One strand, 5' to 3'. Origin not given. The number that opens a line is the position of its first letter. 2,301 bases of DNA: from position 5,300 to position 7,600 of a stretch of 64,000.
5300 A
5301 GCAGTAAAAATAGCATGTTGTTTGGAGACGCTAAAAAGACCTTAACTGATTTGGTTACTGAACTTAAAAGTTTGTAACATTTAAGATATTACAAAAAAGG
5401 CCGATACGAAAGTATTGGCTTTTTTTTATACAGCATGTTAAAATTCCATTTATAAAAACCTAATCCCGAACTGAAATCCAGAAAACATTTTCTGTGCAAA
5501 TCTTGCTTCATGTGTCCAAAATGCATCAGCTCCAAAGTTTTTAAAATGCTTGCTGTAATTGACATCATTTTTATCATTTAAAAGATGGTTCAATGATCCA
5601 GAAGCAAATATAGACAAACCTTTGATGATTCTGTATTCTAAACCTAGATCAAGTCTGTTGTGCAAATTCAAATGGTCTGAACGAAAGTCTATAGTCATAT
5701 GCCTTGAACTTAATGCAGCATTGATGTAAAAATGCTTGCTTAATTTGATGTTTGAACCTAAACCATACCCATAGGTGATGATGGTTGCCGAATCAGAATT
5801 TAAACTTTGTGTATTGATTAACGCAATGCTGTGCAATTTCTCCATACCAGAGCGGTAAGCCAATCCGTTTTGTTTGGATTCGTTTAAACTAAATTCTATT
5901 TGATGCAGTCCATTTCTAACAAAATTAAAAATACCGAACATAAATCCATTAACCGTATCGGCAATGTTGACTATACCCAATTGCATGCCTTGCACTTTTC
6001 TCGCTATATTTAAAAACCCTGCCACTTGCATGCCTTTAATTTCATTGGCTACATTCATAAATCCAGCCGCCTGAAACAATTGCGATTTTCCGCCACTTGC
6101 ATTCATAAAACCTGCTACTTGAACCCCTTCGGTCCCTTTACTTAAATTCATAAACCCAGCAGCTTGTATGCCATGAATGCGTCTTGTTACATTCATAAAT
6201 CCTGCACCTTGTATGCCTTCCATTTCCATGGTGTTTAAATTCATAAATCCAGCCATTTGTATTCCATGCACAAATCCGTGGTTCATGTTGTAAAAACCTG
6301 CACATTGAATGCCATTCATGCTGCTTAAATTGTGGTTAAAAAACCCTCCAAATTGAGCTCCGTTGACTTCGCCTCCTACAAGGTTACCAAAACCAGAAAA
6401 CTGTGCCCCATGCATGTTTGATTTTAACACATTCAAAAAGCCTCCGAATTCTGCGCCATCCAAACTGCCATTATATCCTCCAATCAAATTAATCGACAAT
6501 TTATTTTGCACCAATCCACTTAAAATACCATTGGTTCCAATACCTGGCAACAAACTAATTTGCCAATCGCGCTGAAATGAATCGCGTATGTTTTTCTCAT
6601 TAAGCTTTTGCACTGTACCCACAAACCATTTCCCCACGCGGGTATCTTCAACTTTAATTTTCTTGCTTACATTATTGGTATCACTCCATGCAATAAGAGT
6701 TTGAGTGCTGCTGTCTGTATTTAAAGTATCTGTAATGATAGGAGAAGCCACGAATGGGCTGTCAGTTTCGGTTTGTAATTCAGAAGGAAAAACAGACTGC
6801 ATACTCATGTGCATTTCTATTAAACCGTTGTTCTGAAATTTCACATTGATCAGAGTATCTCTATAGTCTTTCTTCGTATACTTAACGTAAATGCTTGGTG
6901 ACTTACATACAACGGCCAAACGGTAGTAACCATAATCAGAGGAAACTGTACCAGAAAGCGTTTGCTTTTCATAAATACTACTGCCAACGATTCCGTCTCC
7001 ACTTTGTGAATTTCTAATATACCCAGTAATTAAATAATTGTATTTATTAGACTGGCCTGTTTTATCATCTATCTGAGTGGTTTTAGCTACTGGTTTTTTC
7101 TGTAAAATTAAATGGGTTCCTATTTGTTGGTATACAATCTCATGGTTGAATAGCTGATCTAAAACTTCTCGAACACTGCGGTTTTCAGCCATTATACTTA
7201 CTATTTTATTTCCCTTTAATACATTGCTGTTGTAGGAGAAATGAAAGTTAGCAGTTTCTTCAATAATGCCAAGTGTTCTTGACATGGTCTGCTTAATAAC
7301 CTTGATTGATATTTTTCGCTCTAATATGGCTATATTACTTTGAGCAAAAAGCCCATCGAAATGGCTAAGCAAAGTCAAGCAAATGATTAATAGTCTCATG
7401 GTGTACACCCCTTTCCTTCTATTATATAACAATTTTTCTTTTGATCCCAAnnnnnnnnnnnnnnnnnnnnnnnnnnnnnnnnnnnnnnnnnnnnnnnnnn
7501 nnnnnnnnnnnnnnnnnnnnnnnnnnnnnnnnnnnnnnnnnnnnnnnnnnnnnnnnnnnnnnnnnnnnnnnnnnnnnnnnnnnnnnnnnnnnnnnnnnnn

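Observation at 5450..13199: Split ECF trans-envelope signalling locus: an STN-less TonB receptor and M1 peptidase upstream, with the STN domain on a separate non-transporter outer-membrane protein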

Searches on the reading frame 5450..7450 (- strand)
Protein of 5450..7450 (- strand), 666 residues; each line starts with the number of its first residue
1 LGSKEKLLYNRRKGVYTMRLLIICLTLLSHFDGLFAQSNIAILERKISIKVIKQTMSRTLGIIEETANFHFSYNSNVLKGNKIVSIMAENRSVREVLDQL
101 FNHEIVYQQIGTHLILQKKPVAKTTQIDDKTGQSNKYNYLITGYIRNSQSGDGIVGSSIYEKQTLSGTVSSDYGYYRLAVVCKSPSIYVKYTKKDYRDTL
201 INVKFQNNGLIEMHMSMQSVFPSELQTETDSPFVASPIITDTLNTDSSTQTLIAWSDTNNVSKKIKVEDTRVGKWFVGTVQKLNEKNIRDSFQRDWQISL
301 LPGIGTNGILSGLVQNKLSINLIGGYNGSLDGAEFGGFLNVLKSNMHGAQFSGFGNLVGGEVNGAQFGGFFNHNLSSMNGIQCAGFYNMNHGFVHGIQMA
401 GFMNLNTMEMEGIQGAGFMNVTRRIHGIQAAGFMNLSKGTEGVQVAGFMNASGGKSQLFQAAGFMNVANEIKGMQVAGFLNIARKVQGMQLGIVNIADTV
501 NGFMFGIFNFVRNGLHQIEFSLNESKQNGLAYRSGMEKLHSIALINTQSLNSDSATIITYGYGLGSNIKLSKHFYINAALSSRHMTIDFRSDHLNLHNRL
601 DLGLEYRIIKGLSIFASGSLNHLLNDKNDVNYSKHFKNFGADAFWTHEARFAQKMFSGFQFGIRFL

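Call 4: search_protein_families(library=pfam, proteins=[window:5450-7450:-], max_evalue=0.1)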
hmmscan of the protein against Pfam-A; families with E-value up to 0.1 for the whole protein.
window:5450-7450:- (666 aa): 4 families
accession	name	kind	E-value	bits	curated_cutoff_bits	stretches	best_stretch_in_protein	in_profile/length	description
PF07660.19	STN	-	3.2e-05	24.1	28.4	1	69-119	1-52/52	Secretin and TonB N terminus short domain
PF13715.12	CarbopepD_reg_2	-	0.00026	21.4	32.2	1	141-217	1-76/88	CarboxypepD_reg-like domain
PF01920.25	Prefoldin_2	-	0.037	14.5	27.6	1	87-131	28-72/106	Prefoldin subunit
PF16463.11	Phage_TTP_13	-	0.079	12.9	25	0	17-98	19-101/137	Phage tail tube protein family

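Call 5: search_protein_families(library=ncbifam, proteins=[window:5450-7450:-], max_evalue=0.1)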
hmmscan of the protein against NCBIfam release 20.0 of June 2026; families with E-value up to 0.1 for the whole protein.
window:5450-7450:- (666 aa): 1 family
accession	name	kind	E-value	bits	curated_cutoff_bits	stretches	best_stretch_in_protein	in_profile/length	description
NF047436.1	LA_2272_repeat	domain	0.011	15.6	25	1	478-498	7-28/30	LA_2272 family surface repeat-containing protein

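Call 7: find_encoding_contigs(protein=window:5450-7399:-, flank=10000, max_places=6)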
Protein window:5450-7399:- (649 aa): 1 contig read that carries it; 1 place shown.
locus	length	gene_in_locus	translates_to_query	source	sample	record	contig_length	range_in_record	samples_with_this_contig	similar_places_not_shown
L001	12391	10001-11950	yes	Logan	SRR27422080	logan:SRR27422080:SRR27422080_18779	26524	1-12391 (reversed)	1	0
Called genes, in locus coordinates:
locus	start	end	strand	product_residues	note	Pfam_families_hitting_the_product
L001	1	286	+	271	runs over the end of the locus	PF00892:EamA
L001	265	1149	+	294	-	PF03755:YicC-like_N, PF08340:YicC-like_C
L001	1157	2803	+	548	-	PF00595:PDZ (faint), PF13180:PDZ_2 (faint), PF17820:PDZ_6 (weak), PF03572:Peptidase_S41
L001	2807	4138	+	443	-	PF28548:4TM_phosphoesterase, PF00149:Metallophos, PF12850:Metallophos_2 (faint)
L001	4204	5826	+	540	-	PF17900:Peptidase_M1_N, PF01433:Peptidase_M1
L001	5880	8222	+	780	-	PF13620:CarboxypepD_reg, PF13715:CarbopepD_reg_2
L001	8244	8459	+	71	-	-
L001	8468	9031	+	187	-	PF07638:Sigma70_ECF (faint), PF04542:Sigma70_r2, PF08281:Sigma70_r4_2, PF04545:Sigma70_r4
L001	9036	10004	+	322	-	PF04773:FecR, PF16344:FecR_C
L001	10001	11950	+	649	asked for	-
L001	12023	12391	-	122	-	?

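Call 8: find_homologous_proteins(query=window:5450-7399:-, max_evalue=0.001)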
Query window:5450-7399:- (649 aa): 944 proteins with E <= 0.001 among 8000 candidates; the best 120 are listed.
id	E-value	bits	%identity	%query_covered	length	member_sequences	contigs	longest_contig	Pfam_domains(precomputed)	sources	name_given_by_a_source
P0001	0.0e+0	1373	94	100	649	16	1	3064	-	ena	-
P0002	0.0e+0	1291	88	100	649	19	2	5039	PF07660.20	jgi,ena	jgi:hypothetical protein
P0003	0.0e+0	1249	86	100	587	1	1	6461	-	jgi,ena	-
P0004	0.0e+0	1231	84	100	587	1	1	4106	-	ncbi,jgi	jgi:hypothetical protein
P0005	6.7e-282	955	83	79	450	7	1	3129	-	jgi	jgi:hypothetical protein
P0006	2.0e-239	815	52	100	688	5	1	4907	PF13715.13,PF07660.20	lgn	-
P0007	3.1e-227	774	52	100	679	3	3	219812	PF13715.13,PF07660.20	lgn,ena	-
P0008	2.8e-223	761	52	97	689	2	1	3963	PF13715.13,PF07660.20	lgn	-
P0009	9.7e-220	750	50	97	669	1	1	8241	PF13715.13,PF07660.20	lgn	-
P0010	2.8e-219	748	49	100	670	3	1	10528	PF13715.13,PF07660.20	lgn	-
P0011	1.9e-215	735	49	100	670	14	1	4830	PF13715.13,PF07660.20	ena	-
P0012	1.7e-211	722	51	100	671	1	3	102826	PF07660.20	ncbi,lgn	-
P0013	3.0e-209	715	49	100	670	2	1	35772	PF13715.13,PF07660.20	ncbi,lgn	-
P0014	4.4e-199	681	49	100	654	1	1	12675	PF13715.13,PF07660.20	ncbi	-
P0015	1.5e-192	660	49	100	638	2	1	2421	PF13715.13,PF07660.20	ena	-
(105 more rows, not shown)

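Call 13: find_related_loci(query=A2, collection=genome_contigs, flank=10000)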
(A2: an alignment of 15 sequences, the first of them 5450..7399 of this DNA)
Query A2 (649 aa) in genome_contigs; peptide patterns used: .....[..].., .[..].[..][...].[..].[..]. (x = any residue, [..] = any of these).
95 stretches matched a pattern; 42 encode a relative of the query (tblastn E <= 1e-3); 41 distinct loci.
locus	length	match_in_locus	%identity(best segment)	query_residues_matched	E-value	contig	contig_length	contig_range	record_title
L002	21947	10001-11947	91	1-649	0e+0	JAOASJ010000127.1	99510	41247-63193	MAG: Bacteroidia bacterium isolate AF21_PE0_C1_S1_36_31 C1_S1_94_length_99510_cov_20, whole genome shotgun sequence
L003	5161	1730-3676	88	1-649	0e+0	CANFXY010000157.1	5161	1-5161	MAG: Bacteroidetes bacterium isolate Jr-16oct17-93 genome assembly, contig: Jr-16oct17-C30271-p1, whole genome shotgun s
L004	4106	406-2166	84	1-649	0e+0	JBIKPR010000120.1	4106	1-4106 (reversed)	MAG: Bacteroidia bacterium isolate ME2015-05-02_3300035682_group6_bin77 Rohwer_bin1030_scaffold_27218_c1, whole genome s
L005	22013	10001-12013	51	1-649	0e+0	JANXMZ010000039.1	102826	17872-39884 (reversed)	MAG: Bacteroidetes bacterium isolate 338R_concoct_99_sub 338R_k141_471664, whole genome shotgun sequence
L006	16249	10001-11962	50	1-649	0e+0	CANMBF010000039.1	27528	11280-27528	MAG: Bacteroidetes bacterium isolate ZE-17mar17-168 genome assembly, contig: ZE-17mar17-C13-p1, whole genome shotgun seq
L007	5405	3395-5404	49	1-649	0e+0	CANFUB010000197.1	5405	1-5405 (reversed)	MAG: Bacteroidetes bacterium isolate Jr-16oct17-287 genome assembly, contig: Jr-16oct17-C28707, whole genome shotgun seq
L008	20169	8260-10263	49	1-647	0e+0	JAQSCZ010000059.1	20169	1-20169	MAG: bacterium isolate U-2019 MAG006 NODE_269_length_20169_cov_8.568758, whole genome shotgun sequence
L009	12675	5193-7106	49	17-649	0e+0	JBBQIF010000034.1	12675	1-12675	MAG: Bacteroidia bacterium isolate Co_metawrap_831 Cmw_831_k141_21147038_length_12675_cov_9.0000, whole genome shotgun s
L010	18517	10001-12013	51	19-649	0e+0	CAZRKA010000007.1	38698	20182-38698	MAG TPA_asm: uncultured Chitinophaga sp. isolate SRP329715_co2_7 genome assembly, contig: NODE_2202_length_38698_cov_5.6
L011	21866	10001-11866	48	18-649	0e+0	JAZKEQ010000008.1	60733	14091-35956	MAG: Bacteroidota bacterium isolate DC_HB_02_SPN181219-bin042 DCHB02SPN_B042_0_000000000008, whole genome shotgun sequen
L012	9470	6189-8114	47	1-649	0e+0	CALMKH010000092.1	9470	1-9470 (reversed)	MAG TPA_asm: uncultured Bacteroidetes bacterium isolate SRR6670123_bin.51_CONCOCT_v1.1_MAG genome assembly, contig: ERZ5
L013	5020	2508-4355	44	3-649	0e+0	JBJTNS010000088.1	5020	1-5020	MAG: Chitinophagaceae bacterium isolate samp_4450_semibin_108 samp_4450_569090, whole genome shotgun sequence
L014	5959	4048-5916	44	1-649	0e+0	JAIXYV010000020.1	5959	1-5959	MAG: Bacteroidetes bacterium isolate D8_MAG_00028 pond_D8_MAG_00028_000000000078, whole genome shotgun sequence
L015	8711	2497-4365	44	19-649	1e-177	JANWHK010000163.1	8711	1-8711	MAG: Bacteroidia bacterium isolate CRAIB_MAG13 c_000000069741, whole genome shotgun sequence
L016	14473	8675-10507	44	1-649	1e-176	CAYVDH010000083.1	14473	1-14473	MAG TPA_asm: uncultured Flavobacteriaceae bacterium isolate SRP107338_co1_164 genome assembly, contig: NODE_4493_length_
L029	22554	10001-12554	28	7-612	5e-65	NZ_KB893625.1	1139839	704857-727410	Niabella aurantiaca DSM 17617 B160DRAFT_scaffold_0.1, whole genome shotgun sequence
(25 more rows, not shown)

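Call 19: search_protein_families(library=pfam, proteins=[L002:7699-8433:+, L005:7691-8425:+], max_evalue=0.01)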
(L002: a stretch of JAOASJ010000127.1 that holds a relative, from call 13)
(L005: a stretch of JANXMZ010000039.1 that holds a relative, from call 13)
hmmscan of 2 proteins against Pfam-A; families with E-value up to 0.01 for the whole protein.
L002:7699-8433:+ (244 aa): 1 family
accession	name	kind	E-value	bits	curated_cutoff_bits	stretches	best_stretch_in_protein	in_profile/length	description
PF10988.14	DUF2807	-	7.5e-42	143.6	24.2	1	44-228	2-181/181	Putative auto-transporter adhesin, head GIN domain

L005:7691-8425:+ (244 aa): 1 family
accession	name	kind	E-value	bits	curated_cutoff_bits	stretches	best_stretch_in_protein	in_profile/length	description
PF10988.14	DUF2807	-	1.2e-42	146.2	24.2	1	43-228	1-181/181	Putative auto-transporter adhesin, head GIN domain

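Call 34: predict_structure(alignment_id=A4)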
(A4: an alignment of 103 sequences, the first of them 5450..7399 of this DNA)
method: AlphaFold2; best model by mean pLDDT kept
length: 649 residues; sequences in the alignment: 103
mean_pLDDT: 90.6   pTM: 0.71
mean pLDDT of the five models: 90.6, 89.9, 89.8, 89.6, 89.0
residues with pLDDT >= 90: 520; 70-90: 68; 50-70: 30; < 50: 31
segments of 3 or more residues with pLDDT < 50: 213-236, 238-244
pLDDT, mean of each block of 10 residues (from residue 1): 80 63 87 96 96 89 92 95 91 90 70 78 95 93 96 93 95 97 95 93 75 47 42 43 63 85 92 96 95 96 97 97 97 97 98 97 98 98 98 98 98 98 97 97 97 97 97 97 96 96 96 97 97 77 97 97 97 95 98 97 98 94 96 97 97
secondary structure, 60 per line:
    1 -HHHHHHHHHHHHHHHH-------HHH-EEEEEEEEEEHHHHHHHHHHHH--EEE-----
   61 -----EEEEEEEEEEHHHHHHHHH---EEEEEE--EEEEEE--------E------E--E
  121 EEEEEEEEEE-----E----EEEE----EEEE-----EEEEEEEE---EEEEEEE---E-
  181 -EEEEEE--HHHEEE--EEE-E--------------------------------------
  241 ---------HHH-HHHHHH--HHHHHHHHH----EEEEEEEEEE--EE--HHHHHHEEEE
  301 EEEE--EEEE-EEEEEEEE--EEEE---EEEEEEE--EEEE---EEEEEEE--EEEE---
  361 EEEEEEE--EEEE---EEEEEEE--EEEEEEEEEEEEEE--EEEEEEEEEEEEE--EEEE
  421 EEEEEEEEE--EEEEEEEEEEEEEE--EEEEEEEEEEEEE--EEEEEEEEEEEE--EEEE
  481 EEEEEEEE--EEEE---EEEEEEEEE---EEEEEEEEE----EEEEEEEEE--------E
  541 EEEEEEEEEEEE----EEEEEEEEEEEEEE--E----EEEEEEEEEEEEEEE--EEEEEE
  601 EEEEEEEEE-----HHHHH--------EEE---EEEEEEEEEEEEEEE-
elements in order: H2-17 E29-38 H39-50 E53-55 E66-75 H76-84 E88-93 E96-101 E120-130 E141-144 E149-152 E158-165 E169-175 E182-187 E193-195 E198-200 H254-259 H262-270 E275-284 H291-296 E297-304 E307-310 E312-319 E322-325 E329-335 E338-341 E345-351 E354-357 E361-367 E370-373 E377-383 E386-399 E402-414 E417-429 E432-445 E448-460 E463-474 E477-488 E491-494 E498-506 E510-518 E523-531 E540-552 E557-570 E578-592 E595-609 H615-619 E628-630 E634-648

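Call 50: search_solved_structures(query=A4, max_evalue=0.1)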
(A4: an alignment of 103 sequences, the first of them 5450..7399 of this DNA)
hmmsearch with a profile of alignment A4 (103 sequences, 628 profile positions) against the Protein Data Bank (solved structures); distinct sequences matched with E-value up to 0.1: 6.
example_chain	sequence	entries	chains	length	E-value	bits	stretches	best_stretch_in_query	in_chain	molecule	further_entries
9hfj_A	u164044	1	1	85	5.1e-06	28.5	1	116-198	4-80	SusC homolog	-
5k39_B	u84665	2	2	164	0.0072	18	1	113-186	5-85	Dockerin module from a protein of unknown function | Ig domain protein group 2 domain protein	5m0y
9j6z_A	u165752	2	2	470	0.0088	17.8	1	113-206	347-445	Carboxypeptidase D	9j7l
5aq0_A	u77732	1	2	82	0.029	16.1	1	119-195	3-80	CARBOXYPEPTIDASE D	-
9umg_B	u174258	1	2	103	0.069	14.8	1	439-475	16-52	Vacuolar transporter chaperone complex subunit 1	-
9umg_A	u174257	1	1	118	0.095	14.3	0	439-475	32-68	Vacuolar transporter chaperone complex subunit 1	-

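Call 57: search_protein_families(library=pfam, alignment_id=A1, max_evalue=0.001)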
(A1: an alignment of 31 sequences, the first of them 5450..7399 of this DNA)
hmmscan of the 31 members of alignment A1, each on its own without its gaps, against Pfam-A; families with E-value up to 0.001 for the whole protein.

A. member 1, window:5450-7399:- (649 aa): 2 families
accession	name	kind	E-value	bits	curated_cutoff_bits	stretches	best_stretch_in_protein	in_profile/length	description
PF07660.19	STN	-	3e-05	24.1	28.4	1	52-102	1-52/52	Secretin and TonB N terminus short domain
PF13715.12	CarbopepD_reg_2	-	0.00025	21.4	32.2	1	124-200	1-76/88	CarboxypepD_reg-like domain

B. families by the number of members that match (of 31 scanned): 5 families
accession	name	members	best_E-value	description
PF07660.19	STN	29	1.3e-11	Secretin and TonB N terminus short domain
PF13715.12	CarbopepD_reg_2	29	1.5e-10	CarboxypepD_reg-like domain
PF13620.12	CarboxypepD_reg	1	1.3e-06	Carboxypeptidase regulatory-like domain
PF16816.10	DotD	1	0.00044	DotD protein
PF15976.11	CooC_C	1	0.00091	CS1-pili formation C-terminal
